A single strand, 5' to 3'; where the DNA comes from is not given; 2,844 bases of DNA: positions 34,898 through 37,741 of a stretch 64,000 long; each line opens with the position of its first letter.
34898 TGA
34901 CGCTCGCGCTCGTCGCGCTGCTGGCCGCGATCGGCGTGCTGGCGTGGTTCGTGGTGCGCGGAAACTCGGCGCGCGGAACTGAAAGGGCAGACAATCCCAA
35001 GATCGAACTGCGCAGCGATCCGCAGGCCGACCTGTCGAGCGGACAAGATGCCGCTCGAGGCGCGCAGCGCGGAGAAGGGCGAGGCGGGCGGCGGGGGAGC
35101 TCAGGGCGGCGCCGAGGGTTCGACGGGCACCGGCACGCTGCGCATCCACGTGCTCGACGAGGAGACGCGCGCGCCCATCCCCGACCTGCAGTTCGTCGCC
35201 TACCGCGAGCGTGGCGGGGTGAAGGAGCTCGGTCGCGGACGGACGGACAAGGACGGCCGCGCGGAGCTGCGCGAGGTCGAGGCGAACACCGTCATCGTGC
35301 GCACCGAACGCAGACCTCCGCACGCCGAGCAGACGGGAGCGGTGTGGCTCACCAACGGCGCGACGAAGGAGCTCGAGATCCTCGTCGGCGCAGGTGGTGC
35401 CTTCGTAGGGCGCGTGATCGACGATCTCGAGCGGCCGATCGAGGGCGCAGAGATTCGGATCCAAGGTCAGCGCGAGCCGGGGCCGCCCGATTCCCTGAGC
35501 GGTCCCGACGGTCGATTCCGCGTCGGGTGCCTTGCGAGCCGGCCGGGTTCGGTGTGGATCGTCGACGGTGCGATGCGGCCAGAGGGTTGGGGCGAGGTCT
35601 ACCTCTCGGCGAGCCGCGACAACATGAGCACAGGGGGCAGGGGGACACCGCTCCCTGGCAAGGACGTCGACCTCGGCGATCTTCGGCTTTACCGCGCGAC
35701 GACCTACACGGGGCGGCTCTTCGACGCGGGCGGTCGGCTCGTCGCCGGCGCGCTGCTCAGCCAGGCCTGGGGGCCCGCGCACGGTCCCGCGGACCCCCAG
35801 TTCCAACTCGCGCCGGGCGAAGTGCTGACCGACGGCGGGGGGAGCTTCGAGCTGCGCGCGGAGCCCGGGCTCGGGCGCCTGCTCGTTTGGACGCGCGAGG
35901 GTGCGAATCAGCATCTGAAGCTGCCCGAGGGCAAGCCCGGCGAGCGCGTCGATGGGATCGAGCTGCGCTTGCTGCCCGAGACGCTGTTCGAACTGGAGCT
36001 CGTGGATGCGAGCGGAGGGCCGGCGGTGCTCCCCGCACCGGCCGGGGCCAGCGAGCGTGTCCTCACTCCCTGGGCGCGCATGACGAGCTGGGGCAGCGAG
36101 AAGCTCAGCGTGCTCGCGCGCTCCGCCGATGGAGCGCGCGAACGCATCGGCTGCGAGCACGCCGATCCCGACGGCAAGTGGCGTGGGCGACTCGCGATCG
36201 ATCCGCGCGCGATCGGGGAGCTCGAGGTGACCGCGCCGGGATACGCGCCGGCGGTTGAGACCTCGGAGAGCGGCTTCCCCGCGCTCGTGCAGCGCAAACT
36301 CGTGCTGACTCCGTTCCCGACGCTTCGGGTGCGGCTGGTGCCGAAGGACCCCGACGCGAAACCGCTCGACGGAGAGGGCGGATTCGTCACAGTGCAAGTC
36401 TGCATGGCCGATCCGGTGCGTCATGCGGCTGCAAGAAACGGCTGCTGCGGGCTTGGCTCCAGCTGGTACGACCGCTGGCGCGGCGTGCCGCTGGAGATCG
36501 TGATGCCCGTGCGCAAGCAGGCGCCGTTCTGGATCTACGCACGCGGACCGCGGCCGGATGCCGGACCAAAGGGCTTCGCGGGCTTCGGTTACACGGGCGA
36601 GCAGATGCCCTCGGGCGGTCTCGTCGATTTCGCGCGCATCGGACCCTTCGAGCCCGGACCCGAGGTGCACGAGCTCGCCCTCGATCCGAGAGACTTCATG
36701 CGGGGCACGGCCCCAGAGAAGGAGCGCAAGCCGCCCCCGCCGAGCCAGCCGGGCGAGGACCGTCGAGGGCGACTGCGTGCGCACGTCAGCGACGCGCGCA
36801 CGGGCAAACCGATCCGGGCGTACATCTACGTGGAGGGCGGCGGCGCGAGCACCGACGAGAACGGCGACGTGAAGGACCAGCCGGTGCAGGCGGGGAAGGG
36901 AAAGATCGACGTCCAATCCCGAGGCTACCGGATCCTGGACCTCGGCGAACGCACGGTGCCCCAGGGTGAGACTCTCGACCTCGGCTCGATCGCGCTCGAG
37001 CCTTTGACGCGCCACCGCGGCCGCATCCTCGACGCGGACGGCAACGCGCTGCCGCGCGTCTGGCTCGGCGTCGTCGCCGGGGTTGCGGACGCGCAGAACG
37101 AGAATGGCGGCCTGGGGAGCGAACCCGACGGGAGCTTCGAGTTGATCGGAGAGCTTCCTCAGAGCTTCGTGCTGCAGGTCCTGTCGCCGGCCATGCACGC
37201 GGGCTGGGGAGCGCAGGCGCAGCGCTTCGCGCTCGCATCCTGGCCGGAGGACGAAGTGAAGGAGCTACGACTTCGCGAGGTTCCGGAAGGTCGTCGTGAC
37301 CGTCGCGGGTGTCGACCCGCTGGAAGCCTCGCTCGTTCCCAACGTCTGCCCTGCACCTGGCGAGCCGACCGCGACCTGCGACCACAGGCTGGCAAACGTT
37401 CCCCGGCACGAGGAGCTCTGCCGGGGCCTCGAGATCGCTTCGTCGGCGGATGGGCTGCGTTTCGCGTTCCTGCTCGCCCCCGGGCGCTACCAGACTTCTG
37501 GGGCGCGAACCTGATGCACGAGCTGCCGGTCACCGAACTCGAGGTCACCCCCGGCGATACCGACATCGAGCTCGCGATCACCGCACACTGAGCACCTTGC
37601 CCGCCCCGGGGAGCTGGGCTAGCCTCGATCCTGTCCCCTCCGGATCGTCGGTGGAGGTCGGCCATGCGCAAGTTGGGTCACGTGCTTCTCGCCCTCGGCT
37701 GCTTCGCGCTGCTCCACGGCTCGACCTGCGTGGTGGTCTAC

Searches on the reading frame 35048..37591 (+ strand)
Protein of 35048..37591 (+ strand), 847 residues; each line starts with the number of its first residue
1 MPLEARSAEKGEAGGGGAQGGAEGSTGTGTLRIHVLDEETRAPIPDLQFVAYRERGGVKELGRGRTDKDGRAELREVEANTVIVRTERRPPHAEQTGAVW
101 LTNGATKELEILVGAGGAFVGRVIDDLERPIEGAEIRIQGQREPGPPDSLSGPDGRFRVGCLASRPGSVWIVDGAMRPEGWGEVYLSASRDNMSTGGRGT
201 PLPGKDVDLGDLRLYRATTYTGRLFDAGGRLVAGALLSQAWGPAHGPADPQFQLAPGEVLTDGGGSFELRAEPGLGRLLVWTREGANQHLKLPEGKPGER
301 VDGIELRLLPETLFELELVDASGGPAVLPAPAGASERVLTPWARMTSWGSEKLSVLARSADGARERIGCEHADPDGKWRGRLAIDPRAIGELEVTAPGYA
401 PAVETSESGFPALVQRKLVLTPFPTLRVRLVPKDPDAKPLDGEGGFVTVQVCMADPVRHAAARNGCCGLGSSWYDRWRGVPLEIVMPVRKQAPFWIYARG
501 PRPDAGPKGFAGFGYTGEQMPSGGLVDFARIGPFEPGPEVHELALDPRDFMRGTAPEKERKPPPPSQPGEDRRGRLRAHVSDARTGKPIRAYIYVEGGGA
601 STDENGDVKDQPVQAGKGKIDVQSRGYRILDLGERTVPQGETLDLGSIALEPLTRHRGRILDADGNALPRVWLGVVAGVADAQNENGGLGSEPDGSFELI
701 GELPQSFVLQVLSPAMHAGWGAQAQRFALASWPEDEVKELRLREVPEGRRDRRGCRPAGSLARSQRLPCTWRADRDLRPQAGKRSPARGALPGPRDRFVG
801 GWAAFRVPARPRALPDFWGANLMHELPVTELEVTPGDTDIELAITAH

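Call 25: search_protein_families(library=pfam, max_evalue=0.01, proteins=[window:35048-37591:+])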
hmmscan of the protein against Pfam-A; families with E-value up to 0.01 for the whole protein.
window:35048-37591:+ (847 aa): 2 families
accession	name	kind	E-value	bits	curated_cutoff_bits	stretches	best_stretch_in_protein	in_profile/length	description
PF13620.12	CarboxypepD_reg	-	1.6e-15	57.7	32.3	1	120-164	3-47/82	Carboxypeptidase regulatory-like domain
PF13715.12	CarbopepD_reg_2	-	0.0017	18.8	32.2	0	579-628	4-56/88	CarboxypepD_reg-like domain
